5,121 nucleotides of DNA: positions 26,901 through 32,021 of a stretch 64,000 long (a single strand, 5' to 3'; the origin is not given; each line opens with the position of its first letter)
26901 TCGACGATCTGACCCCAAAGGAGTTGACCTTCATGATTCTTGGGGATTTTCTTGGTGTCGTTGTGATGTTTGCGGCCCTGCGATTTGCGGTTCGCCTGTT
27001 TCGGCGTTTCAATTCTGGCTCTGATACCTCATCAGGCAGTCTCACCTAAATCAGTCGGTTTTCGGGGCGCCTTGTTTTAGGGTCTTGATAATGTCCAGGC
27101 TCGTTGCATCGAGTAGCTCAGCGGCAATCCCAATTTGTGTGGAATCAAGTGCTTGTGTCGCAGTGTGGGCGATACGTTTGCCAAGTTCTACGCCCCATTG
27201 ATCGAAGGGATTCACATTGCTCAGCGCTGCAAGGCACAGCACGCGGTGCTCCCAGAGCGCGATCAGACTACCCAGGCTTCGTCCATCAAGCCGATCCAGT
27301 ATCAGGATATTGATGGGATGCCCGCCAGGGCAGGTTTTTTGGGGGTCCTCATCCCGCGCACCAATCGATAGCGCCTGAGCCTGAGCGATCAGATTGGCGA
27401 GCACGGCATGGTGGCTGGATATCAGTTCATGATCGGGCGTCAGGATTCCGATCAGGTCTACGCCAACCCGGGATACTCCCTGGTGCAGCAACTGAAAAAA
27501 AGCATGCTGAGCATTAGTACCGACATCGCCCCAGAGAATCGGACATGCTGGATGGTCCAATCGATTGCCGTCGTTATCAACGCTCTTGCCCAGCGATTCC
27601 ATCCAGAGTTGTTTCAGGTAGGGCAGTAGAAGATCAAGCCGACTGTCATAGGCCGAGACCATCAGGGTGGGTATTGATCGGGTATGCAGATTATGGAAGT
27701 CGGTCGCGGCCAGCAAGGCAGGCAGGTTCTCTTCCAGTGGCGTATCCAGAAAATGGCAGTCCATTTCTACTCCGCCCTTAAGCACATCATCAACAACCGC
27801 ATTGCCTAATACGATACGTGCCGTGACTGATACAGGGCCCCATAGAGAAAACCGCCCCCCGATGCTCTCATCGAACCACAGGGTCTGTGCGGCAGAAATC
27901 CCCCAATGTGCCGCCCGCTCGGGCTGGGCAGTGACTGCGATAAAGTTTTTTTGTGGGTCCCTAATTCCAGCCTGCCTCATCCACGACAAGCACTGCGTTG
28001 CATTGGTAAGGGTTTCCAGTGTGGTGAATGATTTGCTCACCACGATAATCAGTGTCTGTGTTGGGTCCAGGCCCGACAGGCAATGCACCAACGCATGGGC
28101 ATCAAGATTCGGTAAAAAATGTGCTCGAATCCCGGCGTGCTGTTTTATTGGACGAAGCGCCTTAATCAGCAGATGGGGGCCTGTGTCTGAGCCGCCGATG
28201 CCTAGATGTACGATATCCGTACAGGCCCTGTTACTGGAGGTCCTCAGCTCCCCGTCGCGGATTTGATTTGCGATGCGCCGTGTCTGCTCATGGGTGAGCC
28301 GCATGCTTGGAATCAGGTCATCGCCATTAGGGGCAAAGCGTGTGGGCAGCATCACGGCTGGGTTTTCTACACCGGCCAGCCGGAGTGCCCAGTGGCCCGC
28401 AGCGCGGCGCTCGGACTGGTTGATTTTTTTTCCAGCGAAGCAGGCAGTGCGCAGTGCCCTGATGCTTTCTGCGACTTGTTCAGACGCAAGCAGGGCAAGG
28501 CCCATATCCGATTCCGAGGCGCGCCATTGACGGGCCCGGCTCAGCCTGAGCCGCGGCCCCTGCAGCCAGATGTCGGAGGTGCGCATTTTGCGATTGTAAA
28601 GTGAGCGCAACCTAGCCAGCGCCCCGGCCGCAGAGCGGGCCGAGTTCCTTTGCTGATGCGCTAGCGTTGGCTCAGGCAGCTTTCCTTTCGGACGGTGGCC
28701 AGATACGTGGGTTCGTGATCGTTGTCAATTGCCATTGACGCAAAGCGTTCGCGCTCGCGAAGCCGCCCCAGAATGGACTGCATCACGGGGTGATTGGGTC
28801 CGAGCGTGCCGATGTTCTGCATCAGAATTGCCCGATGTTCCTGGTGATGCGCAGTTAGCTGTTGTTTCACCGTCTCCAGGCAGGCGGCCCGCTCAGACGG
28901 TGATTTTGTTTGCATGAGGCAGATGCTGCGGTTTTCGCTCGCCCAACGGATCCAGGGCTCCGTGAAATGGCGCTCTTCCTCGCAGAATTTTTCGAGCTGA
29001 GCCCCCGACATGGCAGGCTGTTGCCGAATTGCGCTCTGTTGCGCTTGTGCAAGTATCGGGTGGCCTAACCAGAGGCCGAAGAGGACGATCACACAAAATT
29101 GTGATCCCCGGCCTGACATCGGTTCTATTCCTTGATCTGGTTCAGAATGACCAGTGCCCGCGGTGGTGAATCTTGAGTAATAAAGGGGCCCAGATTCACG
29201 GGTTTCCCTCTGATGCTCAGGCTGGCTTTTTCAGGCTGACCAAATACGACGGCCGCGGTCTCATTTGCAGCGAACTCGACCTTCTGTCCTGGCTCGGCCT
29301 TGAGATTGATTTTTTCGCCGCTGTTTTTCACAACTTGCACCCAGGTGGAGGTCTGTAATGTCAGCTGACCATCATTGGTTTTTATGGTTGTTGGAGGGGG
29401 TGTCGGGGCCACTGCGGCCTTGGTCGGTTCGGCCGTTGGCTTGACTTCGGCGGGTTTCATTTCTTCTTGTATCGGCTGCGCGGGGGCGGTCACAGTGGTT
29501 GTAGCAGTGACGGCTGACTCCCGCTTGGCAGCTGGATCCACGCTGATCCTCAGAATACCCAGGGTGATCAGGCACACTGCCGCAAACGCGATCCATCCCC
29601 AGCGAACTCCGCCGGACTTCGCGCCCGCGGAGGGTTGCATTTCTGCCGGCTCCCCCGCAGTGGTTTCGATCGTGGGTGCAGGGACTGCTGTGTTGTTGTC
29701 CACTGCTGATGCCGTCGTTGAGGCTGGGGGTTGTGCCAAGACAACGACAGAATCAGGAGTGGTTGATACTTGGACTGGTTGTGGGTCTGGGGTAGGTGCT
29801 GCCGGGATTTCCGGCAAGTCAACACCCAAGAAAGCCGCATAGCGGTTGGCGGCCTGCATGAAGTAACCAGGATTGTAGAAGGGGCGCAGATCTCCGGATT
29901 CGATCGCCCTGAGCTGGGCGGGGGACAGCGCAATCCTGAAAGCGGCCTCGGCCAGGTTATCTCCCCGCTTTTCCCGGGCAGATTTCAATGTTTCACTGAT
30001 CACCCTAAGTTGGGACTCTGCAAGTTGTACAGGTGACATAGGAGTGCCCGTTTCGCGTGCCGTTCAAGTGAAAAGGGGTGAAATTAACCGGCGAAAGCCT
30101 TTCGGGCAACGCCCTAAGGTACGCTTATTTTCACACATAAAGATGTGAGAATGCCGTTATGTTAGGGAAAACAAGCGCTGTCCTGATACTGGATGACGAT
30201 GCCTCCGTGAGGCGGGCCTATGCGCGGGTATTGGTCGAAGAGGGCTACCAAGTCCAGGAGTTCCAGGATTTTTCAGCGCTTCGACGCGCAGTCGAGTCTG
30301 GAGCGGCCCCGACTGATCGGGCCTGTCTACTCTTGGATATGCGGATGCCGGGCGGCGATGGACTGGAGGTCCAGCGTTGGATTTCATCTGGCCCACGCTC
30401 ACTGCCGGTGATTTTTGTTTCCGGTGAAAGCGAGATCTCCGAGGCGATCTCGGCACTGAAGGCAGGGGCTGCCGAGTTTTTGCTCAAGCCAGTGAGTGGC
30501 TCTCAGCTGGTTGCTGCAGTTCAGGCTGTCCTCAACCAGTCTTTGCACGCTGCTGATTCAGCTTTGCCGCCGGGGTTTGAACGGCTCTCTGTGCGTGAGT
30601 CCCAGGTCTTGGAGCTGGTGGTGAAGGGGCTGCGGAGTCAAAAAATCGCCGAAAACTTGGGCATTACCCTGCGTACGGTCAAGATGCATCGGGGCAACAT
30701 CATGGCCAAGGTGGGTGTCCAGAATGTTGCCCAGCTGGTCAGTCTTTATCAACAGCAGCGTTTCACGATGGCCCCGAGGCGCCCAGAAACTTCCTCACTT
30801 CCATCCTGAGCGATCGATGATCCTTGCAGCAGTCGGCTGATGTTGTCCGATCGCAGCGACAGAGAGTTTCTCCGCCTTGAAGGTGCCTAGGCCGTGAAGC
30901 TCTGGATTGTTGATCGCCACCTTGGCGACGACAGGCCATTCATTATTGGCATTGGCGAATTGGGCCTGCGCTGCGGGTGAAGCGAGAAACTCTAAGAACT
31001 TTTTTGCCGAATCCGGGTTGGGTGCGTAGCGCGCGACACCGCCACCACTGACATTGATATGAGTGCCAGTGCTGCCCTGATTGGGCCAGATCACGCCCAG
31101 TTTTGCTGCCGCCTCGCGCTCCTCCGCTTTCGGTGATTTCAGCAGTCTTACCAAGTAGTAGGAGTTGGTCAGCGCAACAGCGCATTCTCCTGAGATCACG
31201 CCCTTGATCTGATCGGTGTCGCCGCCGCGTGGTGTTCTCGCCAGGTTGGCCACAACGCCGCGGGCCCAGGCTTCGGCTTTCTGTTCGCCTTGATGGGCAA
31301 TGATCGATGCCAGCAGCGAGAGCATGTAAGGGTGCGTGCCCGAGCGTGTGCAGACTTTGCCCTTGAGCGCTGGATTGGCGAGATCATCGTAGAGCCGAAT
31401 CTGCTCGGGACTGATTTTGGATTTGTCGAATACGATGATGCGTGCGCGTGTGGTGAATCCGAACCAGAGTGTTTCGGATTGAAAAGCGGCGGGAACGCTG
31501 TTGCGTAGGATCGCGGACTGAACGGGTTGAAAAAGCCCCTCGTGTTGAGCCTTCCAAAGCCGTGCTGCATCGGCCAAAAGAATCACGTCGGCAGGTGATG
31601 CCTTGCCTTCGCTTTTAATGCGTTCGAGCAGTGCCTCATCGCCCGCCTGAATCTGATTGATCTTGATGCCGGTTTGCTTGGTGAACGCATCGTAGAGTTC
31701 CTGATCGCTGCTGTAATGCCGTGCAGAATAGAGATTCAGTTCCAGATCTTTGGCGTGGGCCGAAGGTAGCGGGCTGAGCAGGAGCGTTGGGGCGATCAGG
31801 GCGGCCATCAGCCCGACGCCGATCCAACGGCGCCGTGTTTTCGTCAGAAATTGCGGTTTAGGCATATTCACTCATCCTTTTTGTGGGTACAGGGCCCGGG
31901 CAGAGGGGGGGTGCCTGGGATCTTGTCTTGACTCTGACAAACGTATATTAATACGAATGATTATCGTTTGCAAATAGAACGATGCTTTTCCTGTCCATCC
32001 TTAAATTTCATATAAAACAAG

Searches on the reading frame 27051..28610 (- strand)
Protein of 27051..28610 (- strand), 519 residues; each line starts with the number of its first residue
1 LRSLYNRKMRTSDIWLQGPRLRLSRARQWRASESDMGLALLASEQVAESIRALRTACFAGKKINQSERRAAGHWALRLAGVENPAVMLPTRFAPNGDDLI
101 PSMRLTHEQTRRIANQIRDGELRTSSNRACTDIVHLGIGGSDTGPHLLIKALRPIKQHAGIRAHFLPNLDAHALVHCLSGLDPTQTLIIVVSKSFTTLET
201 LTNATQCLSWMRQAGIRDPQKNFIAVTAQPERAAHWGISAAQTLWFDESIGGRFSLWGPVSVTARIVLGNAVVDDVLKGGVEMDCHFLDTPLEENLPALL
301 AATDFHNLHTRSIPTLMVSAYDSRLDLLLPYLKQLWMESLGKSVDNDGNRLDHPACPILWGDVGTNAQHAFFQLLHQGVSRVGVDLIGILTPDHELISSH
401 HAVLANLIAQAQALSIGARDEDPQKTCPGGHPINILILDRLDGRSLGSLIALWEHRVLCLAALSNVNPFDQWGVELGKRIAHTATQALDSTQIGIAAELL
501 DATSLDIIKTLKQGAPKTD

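Call 87: search_protein_families(library=pfam, proteins=[window:27051-28610:-], max_evalue=0.00001)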
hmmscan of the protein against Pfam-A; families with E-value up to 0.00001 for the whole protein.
window:27051-28610:- (519 aa): 1 family
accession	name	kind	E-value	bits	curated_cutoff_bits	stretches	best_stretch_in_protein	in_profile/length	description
PF00342.24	PGI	-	2e-114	383.4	22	1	47-491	21-472/486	Phosphoglucose isomerase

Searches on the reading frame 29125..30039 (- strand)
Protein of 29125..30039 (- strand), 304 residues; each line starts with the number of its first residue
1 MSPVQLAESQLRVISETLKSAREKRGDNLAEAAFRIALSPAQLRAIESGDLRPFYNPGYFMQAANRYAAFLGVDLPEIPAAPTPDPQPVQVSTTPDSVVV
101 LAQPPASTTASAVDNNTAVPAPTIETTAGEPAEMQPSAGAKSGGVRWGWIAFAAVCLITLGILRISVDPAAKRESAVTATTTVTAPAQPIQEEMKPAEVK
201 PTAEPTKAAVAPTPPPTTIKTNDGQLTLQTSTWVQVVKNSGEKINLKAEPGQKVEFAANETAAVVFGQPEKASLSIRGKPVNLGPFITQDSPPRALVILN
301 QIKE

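Call 87: search_protein_families(library=pfam, proteins=[window:29125-30039:-], max_evalue=0.00001)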
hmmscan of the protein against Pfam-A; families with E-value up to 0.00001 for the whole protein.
window:29125-30039:- (304 aa): 2 families
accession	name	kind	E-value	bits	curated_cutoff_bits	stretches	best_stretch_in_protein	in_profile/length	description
PF13413.12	HTH_25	-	2.4e-09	37.3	24.6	1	17-75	1-59/62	Helix-turn-helix domain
PF13464.11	RodZ_C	-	5.7e-07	29.8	23.9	1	225-287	1-64/72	RodZ C-terminal domain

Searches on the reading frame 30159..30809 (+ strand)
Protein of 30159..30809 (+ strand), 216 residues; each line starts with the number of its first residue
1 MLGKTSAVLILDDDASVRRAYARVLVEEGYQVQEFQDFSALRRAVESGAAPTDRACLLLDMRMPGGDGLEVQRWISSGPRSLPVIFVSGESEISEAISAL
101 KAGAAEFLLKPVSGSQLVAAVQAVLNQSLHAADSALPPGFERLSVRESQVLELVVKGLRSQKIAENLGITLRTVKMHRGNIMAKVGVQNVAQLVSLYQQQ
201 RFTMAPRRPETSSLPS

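Call 87: search_protein_families(library=pfam, proteins=[window:30159-30809:+], max_evalue=0.00001)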
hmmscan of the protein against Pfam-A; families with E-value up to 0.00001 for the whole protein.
window:30159-30809:+ (216 aa): 3 families
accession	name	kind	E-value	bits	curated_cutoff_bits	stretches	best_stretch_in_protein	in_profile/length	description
PF00072.30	Response_reg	-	4e-24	85.4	30.2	1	8-122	1-111/111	Response regulator receiver domain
PF00196.25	GerE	-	3.3e-17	62.3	23.5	1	142-195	2-55/57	Bacterial regulatory proteins, luxR family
PF08281.18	Sigma70_r4_2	-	1.7e-06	28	25.7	1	141-178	9-47/54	Sigma-70, region 4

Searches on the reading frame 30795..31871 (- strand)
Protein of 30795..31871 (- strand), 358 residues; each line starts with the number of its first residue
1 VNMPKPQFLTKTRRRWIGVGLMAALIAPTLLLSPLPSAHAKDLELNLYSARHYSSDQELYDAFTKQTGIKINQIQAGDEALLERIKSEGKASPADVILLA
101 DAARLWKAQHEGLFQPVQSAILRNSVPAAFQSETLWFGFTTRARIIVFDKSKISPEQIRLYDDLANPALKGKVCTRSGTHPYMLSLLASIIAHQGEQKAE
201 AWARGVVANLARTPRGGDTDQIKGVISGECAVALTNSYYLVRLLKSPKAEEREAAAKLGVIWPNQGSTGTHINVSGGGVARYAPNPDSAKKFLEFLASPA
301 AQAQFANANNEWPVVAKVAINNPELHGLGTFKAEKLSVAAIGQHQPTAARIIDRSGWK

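Call 87: search_protein_families(library=pfam, proteins=[window:30795-31871:-], max_evalue=0.00001)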
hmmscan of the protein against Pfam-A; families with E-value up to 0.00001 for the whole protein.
window:30795-31871:- (358 aa): 4 families
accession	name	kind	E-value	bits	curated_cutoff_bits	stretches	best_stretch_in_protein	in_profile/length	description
PF01547.30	SBP_bac_1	-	3e-20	73.9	26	1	53-303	7-307/307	Bacterial extracellular solute-binding protein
PF13416.11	SBP_bac_8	-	1.4e-17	64.8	27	1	59-319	2-266/279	Bacterial extracellular solute-binding protein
PF13343.11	SBP_bac_6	-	7e-17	62.2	24.6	1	93-324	3-228/245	Bacterial extracellular solute-binding protein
PF13531.11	SBP_bac_11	-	9.4e-17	62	25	1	58-306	15-222/227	Bacterial extracellular solute-binding protein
